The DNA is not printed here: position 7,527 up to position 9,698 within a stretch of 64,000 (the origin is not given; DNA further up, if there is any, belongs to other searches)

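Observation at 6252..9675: Compact isoprenoid module: archaeal-type IPK, a Nudix-like protein, and a single-polypeptide UppS (cis) + trans-polyprenyl synthase fusion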

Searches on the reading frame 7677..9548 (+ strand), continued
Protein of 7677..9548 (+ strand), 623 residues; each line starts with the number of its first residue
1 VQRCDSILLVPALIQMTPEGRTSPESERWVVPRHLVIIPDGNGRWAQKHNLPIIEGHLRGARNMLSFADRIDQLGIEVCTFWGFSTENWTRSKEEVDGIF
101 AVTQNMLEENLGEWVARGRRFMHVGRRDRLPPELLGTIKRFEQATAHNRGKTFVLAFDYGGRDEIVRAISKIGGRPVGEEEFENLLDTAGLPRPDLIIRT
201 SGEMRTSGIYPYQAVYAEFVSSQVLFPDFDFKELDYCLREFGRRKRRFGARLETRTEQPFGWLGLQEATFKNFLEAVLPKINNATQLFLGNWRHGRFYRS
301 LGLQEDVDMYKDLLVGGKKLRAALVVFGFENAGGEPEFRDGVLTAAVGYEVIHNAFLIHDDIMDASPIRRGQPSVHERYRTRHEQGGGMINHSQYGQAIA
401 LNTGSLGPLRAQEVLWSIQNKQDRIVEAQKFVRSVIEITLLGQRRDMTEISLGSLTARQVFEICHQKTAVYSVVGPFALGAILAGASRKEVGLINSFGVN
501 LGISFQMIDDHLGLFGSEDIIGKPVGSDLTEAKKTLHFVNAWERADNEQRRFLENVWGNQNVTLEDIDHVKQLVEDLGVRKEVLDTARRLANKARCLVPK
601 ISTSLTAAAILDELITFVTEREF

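Call 78: find_homologous_proteins(query=L001:15987-16697:+, max_evalue=1e-30)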
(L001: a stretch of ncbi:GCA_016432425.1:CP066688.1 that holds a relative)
Query L001:15987-16697:+ (236 aa): 7986 proteins with E <= 1e-30 among 8000 candidates; the best 120 are listed.
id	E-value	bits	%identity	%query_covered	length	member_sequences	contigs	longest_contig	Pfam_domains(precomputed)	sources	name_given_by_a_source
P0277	7.3e-150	515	100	100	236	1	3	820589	PF01255.25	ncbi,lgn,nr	ncbi:MAG: di-trans,poly-cis-decaprenylcistransferase [Candidatus Daviesbacteria bacterium]|nr:MAG: d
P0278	9.3e-130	449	85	100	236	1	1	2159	PF01255.25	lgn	-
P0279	9.6e-126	436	86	96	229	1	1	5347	PF01255.25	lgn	-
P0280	8.5e-125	433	84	96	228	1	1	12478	PF01255.25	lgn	-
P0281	1.7e-124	432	80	100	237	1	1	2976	PF01255.25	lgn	-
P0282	6.7e-123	427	80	100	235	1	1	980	PF01255.25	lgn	-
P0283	1.3e-122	426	82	98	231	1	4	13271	PF01255.25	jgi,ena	-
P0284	3.4e-122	424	81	98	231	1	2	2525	PF01255.25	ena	-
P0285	3.7e-122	424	79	100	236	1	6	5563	PF00478.32,PF01255.25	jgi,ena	-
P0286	1.2e-121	422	79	100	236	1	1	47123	PF01255.25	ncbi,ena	-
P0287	1.9e-121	422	80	98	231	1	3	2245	PF01255.25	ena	-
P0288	2.1e-121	422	81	98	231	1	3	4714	PF01255.25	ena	-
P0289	5.6e-121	420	79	100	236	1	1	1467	PF01255.25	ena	-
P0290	6.9e-121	420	79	98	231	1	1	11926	PF01255.25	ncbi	-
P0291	7.9e-121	420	79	100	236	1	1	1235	PF01255.25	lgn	-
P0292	9.8e-121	419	78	100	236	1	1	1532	PF01255.25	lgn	-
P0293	1.3e-120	419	78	100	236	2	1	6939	PF01255.25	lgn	-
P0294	3.2e-120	418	80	100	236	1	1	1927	PF01255.25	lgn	-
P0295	5.1e-120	417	79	98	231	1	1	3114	PF01255.25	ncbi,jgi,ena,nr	ncbi:di-trans,poly-cis-decaprenylcistransferase [Patescibacteria group bacterium]|nr:di-trans,poly-c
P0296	6.7e-120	417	78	98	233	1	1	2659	PF01255.25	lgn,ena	-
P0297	8.3e-120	416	77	100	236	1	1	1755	PF01255.25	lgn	-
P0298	1.1e-119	416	78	98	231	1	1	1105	PF01255.25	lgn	-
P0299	1.1e-119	416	77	100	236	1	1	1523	PF01255.25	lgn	-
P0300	2.8e-119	415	79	98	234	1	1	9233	PF01255.25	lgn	-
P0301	3.1e-119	415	78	99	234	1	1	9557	PF01255.25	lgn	-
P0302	3.7e-119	414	80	97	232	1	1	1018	PF01255.25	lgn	-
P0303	5.6e-119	414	77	100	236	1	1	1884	PF01255.25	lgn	-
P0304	6.0e-119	414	77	98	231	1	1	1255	PF01255.25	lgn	-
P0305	6.3e-119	414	78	96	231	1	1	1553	PF01255.25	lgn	-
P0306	7.1e-119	413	78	100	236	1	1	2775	PF00478.32,PF01255.25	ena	-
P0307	7.5e-119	413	81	96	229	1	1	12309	PF01255.25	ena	-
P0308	7.6e-119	413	77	98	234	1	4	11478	PF01255.25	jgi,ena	-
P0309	9.2e-119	413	79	97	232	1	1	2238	PF01255.25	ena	-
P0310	9.7e-119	413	79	97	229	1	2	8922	PF01255.25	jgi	-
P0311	1.1e-118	413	78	98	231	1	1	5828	PF01255.25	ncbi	ncbi:MAG: polyprenyl diphosphate synthase [Patescibacteria group bacterium]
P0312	1.1e-118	413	77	99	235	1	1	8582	PF01255.25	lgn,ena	-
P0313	1.2e-118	413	79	97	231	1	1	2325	PF01255.25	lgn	-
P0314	1.3e-118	413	79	98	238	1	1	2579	PF01255.25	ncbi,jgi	-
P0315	1.3e-118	413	75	100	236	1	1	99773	PF01255.25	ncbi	-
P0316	1.3e-118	413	81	96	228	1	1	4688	PF01255.25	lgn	-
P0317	1.5e-118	412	78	100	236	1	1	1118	PF01255.25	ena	-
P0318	1.6e-118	412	79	96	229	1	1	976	PF01255.25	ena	-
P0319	1.7e-118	412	78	98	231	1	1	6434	PF01255.25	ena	-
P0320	1.8e-118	412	79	98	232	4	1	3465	PF01255.25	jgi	-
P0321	1.9e-118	412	80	97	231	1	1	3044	PF01255.25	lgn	-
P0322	2.2e-118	412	77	100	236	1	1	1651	PF01255.25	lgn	-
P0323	2.3e-118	412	78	99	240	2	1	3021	PF01255.25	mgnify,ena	mgnify:FL=1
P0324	2.8e-118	411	76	99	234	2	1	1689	PF01255.25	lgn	-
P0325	3.0e-118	411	76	99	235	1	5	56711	PF01255.25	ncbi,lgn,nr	ncbi:di-trans,poly-cis-decaprenylcistransferase [Candidatus Daviesbacteria bacterium]|nr:di-trans,po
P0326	3.1e-118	411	77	99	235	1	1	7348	PF01255.25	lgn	-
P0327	4.6e-118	411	79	98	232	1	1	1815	PF01255.25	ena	-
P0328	4.9e-118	411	79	96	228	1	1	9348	PF01255.25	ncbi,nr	ncbi:di-trans,poly-cis-decaprenylcistransferase [Candidatus Daviesbacteria bacterium]|nr:di-trans,po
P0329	5.1e-118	411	80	97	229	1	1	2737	PF01255.25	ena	-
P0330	5.3e-118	411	77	100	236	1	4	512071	PF01255.25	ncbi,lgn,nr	ncbi:di-trans,poly-cis-decaprenylcistransferase [Candidatus Daviesbacteria bacterium]|nr:di-trans,po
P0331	5.7e-118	410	79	96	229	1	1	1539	PF01255.25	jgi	-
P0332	5.9e-118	410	79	99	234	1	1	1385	PF01255.25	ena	-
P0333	6.5e-118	410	76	100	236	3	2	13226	PF01255.25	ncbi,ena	-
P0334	7.7e-118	410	76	99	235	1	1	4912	PF01255.25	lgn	-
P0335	7.9e-118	410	77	100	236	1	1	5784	PF01255.25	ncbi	-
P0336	8.4e-118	410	76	100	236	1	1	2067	PF00478.32,PF01255.25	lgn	-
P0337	1.1e-117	410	76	99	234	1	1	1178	PF01255.25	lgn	-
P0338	1.1e-117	409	77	100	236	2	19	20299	PF01255.25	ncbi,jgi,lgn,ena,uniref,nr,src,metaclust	ncbi:di-trans,poly-cis-decaprenylcistransferase [Candidatus Daviesbacteria bacterium RIFCSPHIGHO2_12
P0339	1.2e-117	409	78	98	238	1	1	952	PF01255.25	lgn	-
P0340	1.2e-117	409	80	96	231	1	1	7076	PF01255.25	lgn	-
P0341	1.3e-117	409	76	98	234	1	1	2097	PF01255.25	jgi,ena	-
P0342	1.4e-117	409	78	100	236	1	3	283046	PF01255.25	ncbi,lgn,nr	ncbi:di-trans,poly-cis-decaprenylcistransferase [Candidatus Daviesbacteria bacterium]|nr:di-trans,po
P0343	1.5e-117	409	76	100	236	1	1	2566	PF01255.25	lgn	-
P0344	1.6e-117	409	78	96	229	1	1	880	PF01255.25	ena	-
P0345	1.6e-117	409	75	100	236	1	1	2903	PF01255.25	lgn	-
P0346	1.6e-117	409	76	100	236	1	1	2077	PF01255.25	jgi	jgi:undecaprenyl diphosphate synthase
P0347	2.2e-117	409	79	97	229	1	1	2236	PF01255.25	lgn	-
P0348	2.2e-117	409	78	99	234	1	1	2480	PF01255.25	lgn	-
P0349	2.3e-117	408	79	98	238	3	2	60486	PF01255.25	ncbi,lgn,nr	ncbi:di-trans,poly-cis-decaprenylcistransferase [Candidatus Daviesbacteria bacterium]|nr:di-trans,po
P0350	2.6e-117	408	78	97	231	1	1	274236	PF01255.25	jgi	jgi:undecaprenyl diphosphate synthase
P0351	2.7e-117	408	78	96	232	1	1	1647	PF01255.25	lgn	-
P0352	3.0e-117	408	78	98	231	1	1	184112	PF01255.25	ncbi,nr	ncbi:di-trans,poly-cis-decaprenylcistransferase [Candidatus Microgenomates bacterium]|nr:di-trans,po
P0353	3.3e-117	408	78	98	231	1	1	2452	PF01255.25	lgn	-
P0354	3.3e-117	408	77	98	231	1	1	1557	PF01255.25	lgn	-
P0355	3.5e-117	408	76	99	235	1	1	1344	PF01255.25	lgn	-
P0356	3.6e-117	408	78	98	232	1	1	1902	PF01255.25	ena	-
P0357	4.0e-117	408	77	97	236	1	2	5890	PF01255.25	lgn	-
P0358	4.2e-117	408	80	96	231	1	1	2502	PF01255.25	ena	-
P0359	4.3e-117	408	78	98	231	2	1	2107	PF01255.25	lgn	-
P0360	4.4e-117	408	76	98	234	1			PF01255.25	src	-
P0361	4.4e-117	408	79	96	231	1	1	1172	PF01255.25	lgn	-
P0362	4.5e-117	408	77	99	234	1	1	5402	PF01255.25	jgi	-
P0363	4.6e-117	407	78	98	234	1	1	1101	PF01255.25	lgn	-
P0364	4.8e-117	407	77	98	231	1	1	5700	PF01255.25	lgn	-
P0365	5.5e-117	407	79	97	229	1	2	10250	PF01255.25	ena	-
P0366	6.1e-117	407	77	100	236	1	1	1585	PF01255.25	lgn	-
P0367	6.1e-117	407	77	99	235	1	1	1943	PF01255.25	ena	-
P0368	6.5e-117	407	76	100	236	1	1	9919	PF01255.25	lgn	-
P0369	6.9e-117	407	75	99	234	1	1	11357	PF01255.25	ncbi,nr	ncbi:polyprenyl diphosphate synthase [Patescibacteria group bacterium]|nr:polyprenyl diphosphate syn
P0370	7.4e-117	407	75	100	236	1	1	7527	PF01255.25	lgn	-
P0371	9.0e-117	407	79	96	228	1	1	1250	PF01255.25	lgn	-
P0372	1.2e-116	406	76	100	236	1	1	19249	PF01255.25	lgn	-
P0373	1.2e-116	406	76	99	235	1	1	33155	PF01255.25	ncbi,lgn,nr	ncbi:MAG: polyprenyl diphosphate synthase [Candidatus Daviesbacteria bacterium]|nr:polyprenyl diphos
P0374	1.2e-116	406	76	99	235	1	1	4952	PF01255.25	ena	-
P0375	1.4e-116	406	79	97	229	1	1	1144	PF01255.25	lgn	-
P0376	1.5e-116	406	75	99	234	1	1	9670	PF01255.25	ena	-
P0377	1.6e-116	406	76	97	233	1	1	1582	PF01255.25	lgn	-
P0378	2.0e-116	405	77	97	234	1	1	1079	PF01255.25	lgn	-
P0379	2.2e-116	405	75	98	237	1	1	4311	PF01255.25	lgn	-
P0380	2.2e-116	405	79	96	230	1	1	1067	PF01255.25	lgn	-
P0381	2.5e-116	405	79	97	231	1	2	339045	PF01255.25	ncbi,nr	ncbi:di-trans,poly-cis-decaprenylcistransferase [Candidatus Daviesbacteria bacterium]|nr:di-trans,po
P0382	2.7e-116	405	76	99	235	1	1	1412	PF01255.25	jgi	jgi:undecaprenyl diphosphate synthase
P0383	2.7e-116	405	78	98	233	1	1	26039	PF01255.25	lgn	-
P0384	2.7e-116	405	76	98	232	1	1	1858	PF01255.25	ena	-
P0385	2.8e-116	405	73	100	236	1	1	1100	PF01255.25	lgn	-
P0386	3.0e-116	405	76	99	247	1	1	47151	PF01255.25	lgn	-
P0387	3.1e-116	405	78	96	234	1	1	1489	PF01255.25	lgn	-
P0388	3.4e-116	405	77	97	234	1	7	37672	PF01255.25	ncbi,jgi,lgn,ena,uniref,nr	ncbi:di-trans,poly-cis-decaprenylcistransferase [Candidatus Daviesbacteria bacterium RIFCSPHIGHO2_02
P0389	3.7e-116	405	76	99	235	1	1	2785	PF01255.25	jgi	jgi:undecaprenyl diphosphate synthase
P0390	3.7e-116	405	76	99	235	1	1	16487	PF01255.25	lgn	-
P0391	3.8e-116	404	77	98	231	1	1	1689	PF01255.25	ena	-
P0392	3.8e-116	404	78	96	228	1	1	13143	PF01255.25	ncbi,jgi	-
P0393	3.9e-116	404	77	98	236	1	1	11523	PF01255.25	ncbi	-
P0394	4.1e-116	404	79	97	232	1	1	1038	PF01255.25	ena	-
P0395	4.4e-116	404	76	99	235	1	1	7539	PF01255.25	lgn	-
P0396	4.6e-116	404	78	96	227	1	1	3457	PF01255.25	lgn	-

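Call 79: find_encoding_contigs(protein=P0330, flank=10000, max_places=1)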
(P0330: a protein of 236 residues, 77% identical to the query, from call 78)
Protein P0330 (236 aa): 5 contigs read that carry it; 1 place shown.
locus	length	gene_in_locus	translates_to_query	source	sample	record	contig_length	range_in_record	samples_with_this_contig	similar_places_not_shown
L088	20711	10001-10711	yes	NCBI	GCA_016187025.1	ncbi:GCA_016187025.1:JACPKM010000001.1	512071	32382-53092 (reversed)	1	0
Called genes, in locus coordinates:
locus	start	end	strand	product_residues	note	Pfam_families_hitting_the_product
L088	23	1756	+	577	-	PF04675:DNA_ligase_A_N, PF01068:DNA_ligase_A_M, PF04679:DNA_ligase_A_C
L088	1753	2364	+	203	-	-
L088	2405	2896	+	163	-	PF20803:PaaX_M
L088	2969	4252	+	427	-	PF27218:MJ0043_C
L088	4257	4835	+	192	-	PF01195:Pept_tRNA_hydro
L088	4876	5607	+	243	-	PF13098:Thioredoxin_2, PF13462:Thioredoxin_4, PF01323:DSBA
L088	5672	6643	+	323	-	PF02401:LYTB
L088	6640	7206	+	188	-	PF00293:NUDIX (weak)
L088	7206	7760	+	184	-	PF00293:NUDIX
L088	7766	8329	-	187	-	PF04542:Sigma70_r2 (weak), PF08281:Sigma70_r4_2, PF04545:Sigma70_r4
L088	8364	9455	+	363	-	PF00348:polyprenyl_synt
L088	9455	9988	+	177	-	PF01894:YjbQ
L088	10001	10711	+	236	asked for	PF01255:Prenyltransf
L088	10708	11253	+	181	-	PF00588:SpoU_methylase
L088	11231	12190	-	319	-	PF13793:Pribosyltran_N, PF00156:Pribosyltran, PF14572:Pribosyl_synth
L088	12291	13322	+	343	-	PF01272:GreA_GreB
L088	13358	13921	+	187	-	PF13238:AAA_18 (faint), PF13521:AAA_28 (weak), PF02223:Thymidylate_kin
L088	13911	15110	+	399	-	PF00293:NUDIX (weak), PF01739:CheR (faint), PF13489:Methyltransf_23 (weak), PF13649:Methyltransf_25, PF13847:Methyltransf_31, PF08241:Methyltransf_11 (weak)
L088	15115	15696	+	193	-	PF01928:CYTH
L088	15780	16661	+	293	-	PF13384:HTH_23 (faint), PF13518:HTH_28 (weak), PF13565:HTH_32 (weak), PF00665:rve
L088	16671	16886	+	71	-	PF13683:rve_3 (weak)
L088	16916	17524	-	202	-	-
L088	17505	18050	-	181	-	-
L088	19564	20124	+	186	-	PF14528:LAGLIDADG_3 (faint)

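Call 80: find_encoding_contigs(protein=P0342, flank=10000, max_places=1)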
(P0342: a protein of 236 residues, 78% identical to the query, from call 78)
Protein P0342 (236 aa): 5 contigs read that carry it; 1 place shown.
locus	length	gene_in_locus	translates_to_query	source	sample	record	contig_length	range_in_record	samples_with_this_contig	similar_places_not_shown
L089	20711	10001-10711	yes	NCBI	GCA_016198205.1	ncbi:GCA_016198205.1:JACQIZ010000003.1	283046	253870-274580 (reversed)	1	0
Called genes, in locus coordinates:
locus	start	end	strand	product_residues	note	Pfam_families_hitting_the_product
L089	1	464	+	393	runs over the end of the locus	-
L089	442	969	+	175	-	PF00293:NUDIX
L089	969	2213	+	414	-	PF20706:GT4-conflict (weak), PF00534:Glycos_transf_1, PF13692:Glyco_trans_1_4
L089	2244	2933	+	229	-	PF00106:adh_short, PF08659:KR, PF13561:adh_short_C2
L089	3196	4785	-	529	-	-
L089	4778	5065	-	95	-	-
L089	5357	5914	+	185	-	-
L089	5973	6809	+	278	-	-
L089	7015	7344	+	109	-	-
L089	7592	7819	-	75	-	-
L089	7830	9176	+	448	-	PF07691:PA14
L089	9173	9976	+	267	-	-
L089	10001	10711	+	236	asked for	PF01255:Prenyltransf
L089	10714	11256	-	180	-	PF11303:DUF3105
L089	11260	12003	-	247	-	PF13462:Thioredoxin_4, PF01323:DSBA, PF13098:Thioredoxin_2 (faint), PF13462:Thioredoxin_4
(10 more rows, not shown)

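Call 81: find_encoding_contigs(protein=P0352, flank=10000, max_places=1)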
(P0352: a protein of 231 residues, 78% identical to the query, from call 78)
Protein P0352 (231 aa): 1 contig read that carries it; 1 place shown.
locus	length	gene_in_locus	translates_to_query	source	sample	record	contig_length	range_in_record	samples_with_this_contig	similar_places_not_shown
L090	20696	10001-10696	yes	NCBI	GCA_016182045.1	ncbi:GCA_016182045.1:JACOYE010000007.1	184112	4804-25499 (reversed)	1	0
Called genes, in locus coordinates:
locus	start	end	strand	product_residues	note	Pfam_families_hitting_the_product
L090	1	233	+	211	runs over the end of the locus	PF11303:DUF3105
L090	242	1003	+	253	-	PF02535:Zip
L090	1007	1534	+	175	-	PF00293:NUDIX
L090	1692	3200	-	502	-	PF00293:NUDIX, PF22700:MVD-like_N, PF00288:GHMP_kinases_N, PF18376:MDD_C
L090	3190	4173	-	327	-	PF00288:GHMP_kinases_N, PF08544:GHMP_kinases_C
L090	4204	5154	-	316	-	PF00288:GHMP_kinases_N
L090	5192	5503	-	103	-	PF01796:OB_ChsH2_C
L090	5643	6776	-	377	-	PF00108:Thiolase_N, PF00109:ketoacyl-synt, PF08545:ACP_syn_III (faint), PF22691:Thiolase_C_1, PF02803:Thiolase_C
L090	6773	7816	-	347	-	PF00108:Thiolase_N (faint), PF08540:HMG_CoA_synt_C (faint), PF08541:ACP_syn_III_C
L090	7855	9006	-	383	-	PF00368:HMG-CoA_red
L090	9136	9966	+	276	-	PF00348:polyprenyl_synt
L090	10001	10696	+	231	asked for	PF01255:Prenyltransf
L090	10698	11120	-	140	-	PF01850:PIN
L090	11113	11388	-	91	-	-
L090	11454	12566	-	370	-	PF07963:N_methyl (weak)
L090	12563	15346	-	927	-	PF13415:Beta-prop_FBX42, PF24681:Kelch_KLHDC2_KLHL20_DRC7, PF24981:Beta-prop_ATRN-LZTR1 (weak), PF13415:Beta-prop_FBX42, PF24681:Kelch_KLHDC2_KLHL20_DRC7, PF24981:Beta-prop_ATRN-LZTR1 (weak), PF25852:DUF6242_C (weak), PF24681:Kelch_KLHDC2_KLHL20_DRC7, +2 more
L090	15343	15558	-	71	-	-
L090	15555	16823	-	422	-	PF16158:N_BRCA1_IG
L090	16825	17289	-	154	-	-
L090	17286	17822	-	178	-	-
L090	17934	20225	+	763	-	-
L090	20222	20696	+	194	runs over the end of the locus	PF00588:SpoU_methylase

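Call 82: find_encoding_contigs(protein=P0019, flank=10000, max_places=1)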
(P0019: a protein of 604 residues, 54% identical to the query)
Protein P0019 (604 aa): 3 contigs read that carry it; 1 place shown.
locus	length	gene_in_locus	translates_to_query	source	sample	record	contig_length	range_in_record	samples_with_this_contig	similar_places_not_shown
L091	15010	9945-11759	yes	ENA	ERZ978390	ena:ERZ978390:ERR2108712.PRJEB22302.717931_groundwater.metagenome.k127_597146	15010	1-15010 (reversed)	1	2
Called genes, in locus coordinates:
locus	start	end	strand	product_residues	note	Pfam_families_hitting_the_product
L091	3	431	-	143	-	?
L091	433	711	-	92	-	-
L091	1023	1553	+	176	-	PF00588:SpoU_methylase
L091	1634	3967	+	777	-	-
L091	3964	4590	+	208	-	PF00300:His_Phos_1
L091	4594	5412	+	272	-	PF00248:Aldo_ket_red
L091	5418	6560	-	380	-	PF00486:Trans_reg_C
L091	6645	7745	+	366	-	PF00155:Aminotran_1_2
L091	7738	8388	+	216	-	PF01209:Ubie_methyltran, PF02353:CMAS (faint), PF13489:Methyltransf_23, PF13847:Methyltransf_31, PF08241:Methyltransf_11, PF08242:Methyltransf_12, PF13649:Methyltransf_25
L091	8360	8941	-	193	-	PF00293:NUDIX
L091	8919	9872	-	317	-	PF00586:AIRS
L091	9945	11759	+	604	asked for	PF01255:Prenyltransf, PF00348:polyprenyl_synt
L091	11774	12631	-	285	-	PF02353:CMAS (weak), PF13489:Methyltransf_23, PF01209:Ubie_methyltran, PF13847:Methyltransf_31, PF08241:Methyltransf_11, PF08242:Methyltransf_12, PF13649:Methyltransf_25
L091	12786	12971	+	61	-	-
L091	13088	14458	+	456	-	-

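Call 83: find_encoding_contigs(protein=P0028, flank=10000, max_places=1)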
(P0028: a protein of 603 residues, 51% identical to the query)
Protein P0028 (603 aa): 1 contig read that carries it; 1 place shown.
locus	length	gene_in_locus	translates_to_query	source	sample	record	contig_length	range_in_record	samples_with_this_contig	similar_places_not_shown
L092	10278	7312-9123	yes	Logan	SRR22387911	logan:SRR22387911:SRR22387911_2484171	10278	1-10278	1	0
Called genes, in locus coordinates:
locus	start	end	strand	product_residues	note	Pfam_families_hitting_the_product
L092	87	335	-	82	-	PF22296:bAvd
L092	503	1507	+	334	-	PF00078:RVT_1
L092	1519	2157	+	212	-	PF00156:Pribosyltran, PF14681:UPRTase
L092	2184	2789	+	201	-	PF01195:Pept_tRNA_hydro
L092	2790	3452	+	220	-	PF11303:DUF3105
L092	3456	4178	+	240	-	PF02535:Zip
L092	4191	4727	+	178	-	PF00293:NUDIX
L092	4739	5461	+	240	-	PF00882:Zn_dep_PLPC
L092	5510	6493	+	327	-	-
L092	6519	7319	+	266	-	PF00696:AA_kinase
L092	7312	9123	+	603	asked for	PF01255:Prenyltransf, PF00348:polyprenyl_synt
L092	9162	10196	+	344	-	PF00348:polyprenyl_synt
